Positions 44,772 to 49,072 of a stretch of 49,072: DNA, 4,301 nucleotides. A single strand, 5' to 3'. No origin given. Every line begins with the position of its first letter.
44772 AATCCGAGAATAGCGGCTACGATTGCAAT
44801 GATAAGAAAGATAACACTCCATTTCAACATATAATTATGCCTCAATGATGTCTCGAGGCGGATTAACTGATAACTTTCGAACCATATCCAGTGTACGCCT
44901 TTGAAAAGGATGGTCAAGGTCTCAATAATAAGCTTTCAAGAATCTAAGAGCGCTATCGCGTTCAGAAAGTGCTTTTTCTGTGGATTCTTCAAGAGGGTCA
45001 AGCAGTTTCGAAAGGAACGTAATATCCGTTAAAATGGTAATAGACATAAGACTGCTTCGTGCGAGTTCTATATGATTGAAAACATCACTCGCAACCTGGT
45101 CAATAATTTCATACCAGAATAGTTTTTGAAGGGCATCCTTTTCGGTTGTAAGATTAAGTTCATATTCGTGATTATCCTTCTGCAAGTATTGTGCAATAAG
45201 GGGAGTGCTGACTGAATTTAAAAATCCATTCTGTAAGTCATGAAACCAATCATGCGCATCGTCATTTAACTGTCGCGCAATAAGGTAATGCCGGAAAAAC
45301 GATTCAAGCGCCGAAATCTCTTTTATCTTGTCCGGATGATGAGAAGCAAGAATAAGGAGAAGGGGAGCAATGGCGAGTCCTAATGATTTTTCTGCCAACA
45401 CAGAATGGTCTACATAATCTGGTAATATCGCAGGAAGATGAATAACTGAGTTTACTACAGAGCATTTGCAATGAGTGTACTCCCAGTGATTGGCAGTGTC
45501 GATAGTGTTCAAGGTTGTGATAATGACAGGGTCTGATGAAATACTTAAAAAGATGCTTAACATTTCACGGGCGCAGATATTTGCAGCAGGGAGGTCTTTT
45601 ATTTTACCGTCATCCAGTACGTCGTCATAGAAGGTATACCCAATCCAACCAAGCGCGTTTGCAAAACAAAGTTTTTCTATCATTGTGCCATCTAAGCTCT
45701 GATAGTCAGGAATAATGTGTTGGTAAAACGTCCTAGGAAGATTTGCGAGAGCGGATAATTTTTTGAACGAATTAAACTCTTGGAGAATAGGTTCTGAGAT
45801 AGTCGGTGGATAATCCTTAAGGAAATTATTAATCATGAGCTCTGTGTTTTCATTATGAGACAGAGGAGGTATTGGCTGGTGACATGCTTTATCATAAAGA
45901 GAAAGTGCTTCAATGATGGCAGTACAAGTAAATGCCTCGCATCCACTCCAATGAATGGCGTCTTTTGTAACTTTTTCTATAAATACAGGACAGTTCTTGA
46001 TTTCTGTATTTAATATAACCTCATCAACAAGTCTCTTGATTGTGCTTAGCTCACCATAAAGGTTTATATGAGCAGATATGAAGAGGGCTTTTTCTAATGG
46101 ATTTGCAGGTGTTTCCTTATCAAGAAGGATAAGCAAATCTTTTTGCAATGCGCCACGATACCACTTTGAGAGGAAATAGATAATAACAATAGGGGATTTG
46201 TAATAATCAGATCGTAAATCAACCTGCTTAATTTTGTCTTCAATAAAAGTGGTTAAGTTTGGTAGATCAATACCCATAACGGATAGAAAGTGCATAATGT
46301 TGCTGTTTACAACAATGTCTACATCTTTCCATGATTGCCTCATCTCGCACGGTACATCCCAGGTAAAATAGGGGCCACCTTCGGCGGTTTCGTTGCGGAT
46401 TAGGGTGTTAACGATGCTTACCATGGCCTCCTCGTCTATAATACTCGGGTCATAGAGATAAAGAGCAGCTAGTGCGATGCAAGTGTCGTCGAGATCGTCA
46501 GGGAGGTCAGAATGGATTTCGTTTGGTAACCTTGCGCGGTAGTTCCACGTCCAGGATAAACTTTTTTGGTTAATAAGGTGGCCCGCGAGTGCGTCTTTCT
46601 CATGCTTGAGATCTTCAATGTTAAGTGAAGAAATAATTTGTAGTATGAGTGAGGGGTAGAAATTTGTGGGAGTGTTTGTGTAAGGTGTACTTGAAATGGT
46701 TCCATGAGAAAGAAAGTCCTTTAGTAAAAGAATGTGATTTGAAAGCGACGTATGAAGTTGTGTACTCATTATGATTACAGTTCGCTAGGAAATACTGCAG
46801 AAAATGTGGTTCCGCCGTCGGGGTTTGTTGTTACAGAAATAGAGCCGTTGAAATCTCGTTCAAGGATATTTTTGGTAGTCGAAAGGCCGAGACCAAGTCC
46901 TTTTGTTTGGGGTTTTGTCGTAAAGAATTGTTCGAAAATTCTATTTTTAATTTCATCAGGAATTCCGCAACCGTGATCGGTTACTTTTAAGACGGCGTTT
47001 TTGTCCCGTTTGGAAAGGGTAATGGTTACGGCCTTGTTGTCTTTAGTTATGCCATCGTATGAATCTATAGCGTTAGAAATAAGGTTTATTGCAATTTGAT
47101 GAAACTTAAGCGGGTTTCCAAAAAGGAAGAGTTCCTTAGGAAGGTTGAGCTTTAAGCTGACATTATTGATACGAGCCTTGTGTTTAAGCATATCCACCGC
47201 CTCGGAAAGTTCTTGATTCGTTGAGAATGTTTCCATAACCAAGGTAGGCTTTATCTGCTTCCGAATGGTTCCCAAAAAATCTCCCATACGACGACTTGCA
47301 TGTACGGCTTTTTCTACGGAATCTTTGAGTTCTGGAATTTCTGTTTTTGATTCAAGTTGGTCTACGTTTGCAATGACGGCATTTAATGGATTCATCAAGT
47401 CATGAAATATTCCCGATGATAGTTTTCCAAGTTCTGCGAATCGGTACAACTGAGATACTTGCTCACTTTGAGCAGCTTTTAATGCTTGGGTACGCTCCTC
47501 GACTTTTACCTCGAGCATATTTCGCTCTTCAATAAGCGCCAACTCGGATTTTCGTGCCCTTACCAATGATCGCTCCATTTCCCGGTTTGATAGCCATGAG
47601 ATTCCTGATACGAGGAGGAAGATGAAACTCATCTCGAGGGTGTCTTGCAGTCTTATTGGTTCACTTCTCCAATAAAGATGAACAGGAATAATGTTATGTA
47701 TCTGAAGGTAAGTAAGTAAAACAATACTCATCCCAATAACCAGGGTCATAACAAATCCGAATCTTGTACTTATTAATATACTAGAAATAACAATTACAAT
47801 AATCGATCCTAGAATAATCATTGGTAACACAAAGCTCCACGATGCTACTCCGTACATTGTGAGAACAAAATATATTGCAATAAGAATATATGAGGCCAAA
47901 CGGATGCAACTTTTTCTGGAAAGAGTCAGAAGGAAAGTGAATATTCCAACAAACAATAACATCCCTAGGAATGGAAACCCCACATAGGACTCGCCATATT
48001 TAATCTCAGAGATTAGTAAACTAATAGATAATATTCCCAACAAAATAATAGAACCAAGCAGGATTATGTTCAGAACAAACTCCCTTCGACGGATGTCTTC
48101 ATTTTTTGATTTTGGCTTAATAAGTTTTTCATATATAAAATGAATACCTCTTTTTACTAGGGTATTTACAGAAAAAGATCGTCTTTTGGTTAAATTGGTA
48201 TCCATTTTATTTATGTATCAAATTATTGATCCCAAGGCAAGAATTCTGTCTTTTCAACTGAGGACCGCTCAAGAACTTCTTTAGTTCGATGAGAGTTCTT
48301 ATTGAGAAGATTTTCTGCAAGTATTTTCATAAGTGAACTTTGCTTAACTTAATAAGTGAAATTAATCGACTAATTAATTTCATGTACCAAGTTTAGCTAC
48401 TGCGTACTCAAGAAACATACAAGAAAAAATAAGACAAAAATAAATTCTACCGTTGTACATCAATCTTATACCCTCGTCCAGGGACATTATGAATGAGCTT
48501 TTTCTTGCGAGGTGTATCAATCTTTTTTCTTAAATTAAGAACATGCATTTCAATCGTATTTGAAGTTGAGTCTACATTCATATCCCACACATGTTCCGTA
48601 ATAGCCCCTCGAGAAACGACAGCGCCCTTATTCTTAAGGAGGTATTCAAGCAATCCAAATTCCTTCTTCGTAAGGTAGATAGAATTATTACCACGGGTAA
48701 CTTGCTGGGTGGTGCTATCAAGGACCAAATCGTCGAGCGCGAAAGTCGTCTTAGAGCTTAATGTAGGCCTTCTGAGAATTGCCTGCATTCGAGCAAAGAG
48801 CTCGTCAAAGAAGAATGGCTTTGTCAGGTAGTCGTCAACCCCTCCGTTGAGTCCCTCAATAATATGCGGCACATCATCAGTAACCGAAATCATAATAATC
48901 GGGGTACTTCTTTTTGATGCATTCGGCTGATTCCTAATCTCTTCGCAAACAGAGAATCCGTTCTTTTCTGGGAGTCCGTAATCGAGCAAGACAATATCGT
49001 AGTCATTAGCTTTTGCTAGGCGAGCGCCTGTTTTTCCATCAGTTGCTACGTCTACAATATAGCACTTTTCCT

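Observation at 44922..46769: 615-aa protein combining a class-II-like DxDDT motif with two class-I DDxxD motifs (bifunctional terpenoid cyclase/synthase-like), coupled to a histidine kinase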

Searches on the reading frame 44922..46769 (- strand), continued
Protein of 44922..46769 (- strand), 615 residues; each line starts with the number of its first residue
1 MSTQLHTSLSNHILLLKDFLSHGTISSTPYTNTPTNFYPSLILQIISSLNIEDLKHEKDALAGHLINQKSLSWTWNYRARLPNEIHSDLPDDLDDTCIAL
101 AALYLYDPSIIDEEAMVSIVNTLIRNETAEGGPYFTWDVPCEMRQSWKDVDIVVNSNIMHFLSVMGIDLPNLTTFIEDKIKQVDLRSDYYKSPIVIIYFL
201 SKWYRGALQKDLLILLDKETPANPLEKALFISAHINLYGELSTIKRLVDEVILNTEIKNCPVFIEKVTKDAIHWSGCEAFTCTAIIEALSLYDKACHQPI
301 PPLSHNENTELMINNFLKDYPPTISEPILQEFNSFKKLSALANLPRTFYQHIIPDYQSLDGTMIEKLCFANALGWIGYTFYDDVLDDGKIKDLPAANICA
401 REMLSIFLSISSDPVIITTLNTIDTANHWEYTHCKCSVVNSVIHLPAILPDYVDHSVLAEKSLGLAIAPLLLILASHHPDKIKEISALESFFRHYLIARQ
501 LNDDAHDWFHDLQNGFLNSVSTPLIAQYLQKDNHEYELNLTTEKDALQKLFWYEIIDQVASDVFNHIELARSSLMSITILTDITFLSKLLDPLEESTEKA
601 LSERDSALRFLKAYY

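Call 87: find_homologous_proteins(query=A1, max_evalue=0.001)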
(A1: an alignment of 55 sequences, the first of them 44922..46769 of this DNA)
Query A1 (55 sequences) (615 aa, profile of the alignment): 94 proteins with E <= 0.001 among 8000 candidates.
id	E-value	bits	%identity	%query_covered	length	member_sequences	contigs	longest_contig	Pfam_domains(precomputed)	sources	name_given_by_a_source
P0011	7.6e-251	852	35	96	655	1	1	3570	-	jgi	-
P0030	4.2e-246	837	33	94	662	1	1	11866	PF07678.21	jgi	jgi:hypothetical protein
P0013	2.5e-237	808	37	97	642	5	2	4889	-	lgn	-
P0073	7.8e-236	803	32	94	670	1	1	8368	-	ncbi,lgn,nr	ncbi:MAG TPA: hypothetical protein VMR99_01180 [Candidatus Paceibacterota bacterium]|nr:hypothetical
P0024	2.0e-234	798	35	95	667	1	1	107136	-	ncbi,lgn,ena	-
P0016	8.1e-234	796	35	94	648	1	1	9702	-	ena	-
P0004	1.3e-233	795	35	100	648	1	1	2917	-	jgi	jgi:hypothetical protein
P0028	5.4e-231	787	34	94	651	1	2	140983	-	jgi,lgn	jgi:hypothetical protein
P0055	9.6e-231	786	33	97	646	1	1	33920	-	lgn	-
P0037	4.5e-230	784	32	97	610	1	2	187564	PF07678.21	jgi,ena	-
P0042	1.9e-227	775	35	94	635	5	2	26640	-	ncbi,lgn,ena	-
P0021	4.4e-226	771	34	97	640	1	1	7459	-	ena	-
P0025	3.6e-225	768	33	91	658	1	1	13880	-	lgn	-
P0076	8.1e-225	766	34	89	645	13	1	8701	-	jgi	jgi:hypothetical protein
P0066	5.8e-223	760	32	94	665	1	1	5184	PF07678.21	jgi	jgi:hypothetical protein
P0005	1.5e-216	739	35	99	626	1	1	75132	-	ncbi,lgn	-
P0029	1.9e-215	735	33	94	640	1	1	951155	-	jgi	jgi:hypothetical protein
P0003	2.1e-213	729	41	94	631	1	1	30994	PF28380.1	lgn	-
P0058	1.5e-212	726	31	94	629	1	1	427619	-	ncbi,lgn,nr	ncbi:MAG: hypothetical protein JWN38_545 [Candidatus Saccharibacteria bacterium]|nr:hypothetical pro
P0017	6.5e-211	720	34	96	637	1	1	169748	-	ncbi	-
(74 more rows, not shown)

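Call 97: search_protein_representatives(alignment_id=A1)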
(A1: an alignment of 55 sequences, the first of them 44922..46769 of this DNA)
Query: 55 sequences, 649 profile positions. Proteins with E-value up to 0.001 (for the whole library): 3733; up to 1e-10: 2562; up to 1e-30: 1594. The best 150 are listed.
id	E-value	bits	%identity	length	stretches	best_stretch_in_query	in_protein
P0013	7.9e-238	807.7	-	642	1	1-647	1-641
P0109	9.4e-235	797.5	-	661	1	1-648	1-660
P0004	4.2e-234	795.4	-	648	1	1-648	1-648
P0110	3.0e-233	792.6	-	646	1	1-648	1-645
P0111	4.3e-232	788.7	-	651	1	6-648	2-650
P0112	1.7e-231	786.8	-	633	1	1-648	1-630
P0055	3.1e-231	785.9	-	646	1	3-647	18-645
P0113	2.6e-230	782.9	-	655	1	3-647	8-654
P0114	2.8e-229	779.4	-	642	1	8-648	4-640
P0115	4.3e-229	778.8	-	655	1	8-648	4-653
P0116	3.7e-228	775.8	-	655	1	2-646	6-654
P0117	4.0e-227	772.4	-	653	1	1-646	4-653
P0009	1.5e-226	770.4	-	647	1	3-647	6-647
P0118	1.8e-226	770.2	-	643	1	1-648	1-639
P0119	8.6e-226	767.9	-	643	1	7-647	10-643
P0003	6.8e-214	728.6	-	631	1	1-647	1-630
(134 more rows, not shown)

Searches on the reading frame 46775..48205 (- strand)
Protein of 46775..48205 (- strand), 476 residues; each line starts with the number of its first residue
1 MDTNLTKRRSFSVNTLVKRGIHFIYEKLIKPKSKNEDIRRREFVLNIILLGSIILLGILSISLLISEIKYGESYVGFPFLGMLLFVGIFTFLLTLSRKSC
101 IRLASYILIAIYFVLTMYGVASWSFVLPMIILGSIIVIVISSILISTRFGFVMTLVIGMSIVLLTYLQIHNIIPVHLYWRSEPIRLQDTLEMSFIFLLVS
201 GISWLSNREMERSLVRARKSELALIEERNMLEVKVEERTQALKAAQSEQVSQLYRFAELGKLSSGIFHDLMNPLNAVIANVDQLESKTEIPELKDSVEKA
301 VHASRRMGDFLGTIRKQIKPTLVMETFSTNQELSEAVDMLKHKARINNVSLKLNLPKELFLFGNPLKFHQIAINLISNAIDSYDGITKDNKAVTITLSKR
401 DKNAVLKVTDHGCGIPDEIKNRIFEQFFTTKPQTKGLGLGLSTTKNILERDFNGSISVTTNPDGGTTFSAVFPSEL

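Call 3: search_protein_families(library=pfam, proteins=[window:46775-48205:-], max_evalue=0.1)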
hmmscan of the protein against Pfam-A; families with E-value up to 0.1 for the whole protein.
window:46775-48205:- (476 aa): 3 families
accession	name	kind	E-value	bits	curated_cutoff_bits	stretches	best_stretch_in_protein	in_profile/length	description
PF02518.31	HATPase_c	-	4.6e-24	85.4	26.4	1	364-474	2-109/111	Histidine kinase-, DNA gyrase B-, and HSP90-like ATPase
PF14501.12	HATPase_c_5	-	6.7e-08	32.8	22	1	367-460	5-90/102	GHKL domain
PF00512.31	HisKA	-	0.00011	22.6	26.9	1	260-311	3-54/66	His Kinase A (phospho-acceptor) domain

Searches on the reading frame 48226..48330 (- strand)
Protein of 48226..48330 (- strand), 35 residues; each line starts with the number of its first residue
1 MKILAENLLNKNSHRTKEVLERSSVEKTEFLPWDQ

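Call 99: search_protein_families(library=ncbifam, proteins=[window:48226-48330:-], max_evalue=10)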
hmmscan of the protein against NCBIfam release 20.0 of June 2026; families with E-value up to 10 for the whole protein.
seq(35 aa): 0 families

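Call 100: search_protein_families(library=pfam, proteins=[window:48226-48330:-], max_evalue=10)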
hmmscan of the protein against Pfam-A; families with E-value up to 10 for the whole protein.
seq(35 aa): 0 families

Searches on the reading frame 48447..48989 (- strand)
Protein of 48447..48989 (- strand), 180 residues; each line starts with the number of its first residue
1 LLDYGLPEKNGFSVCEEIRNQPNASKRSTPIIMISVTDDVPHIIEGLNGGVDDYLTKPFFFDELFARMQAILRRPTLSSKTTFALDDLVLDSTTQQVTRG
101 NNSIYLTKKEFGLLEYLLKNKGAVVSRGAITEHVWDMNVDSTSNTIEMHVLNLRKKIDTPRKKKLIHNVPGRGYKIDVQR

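Call 3: search_protein_families(library=pfam, proteins=[window:48447-48989:-], max_evalue=0.1)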
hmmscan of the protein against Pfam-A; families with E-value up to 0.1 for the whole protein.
window:48447-48989:- (180 aa): 2 families
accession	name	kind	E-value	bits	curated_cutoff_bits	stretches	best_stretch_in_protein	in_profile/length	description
PF00486.34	Trans_reg_C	-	2.1e-24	85.8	26.2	1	102-175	2-76/77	Transcriptional regulatory protein, C terminal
PF00072.30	Response_reg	-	4.3e-12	46.6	30.2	1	2-68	48-110/111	Response regulator receiver domain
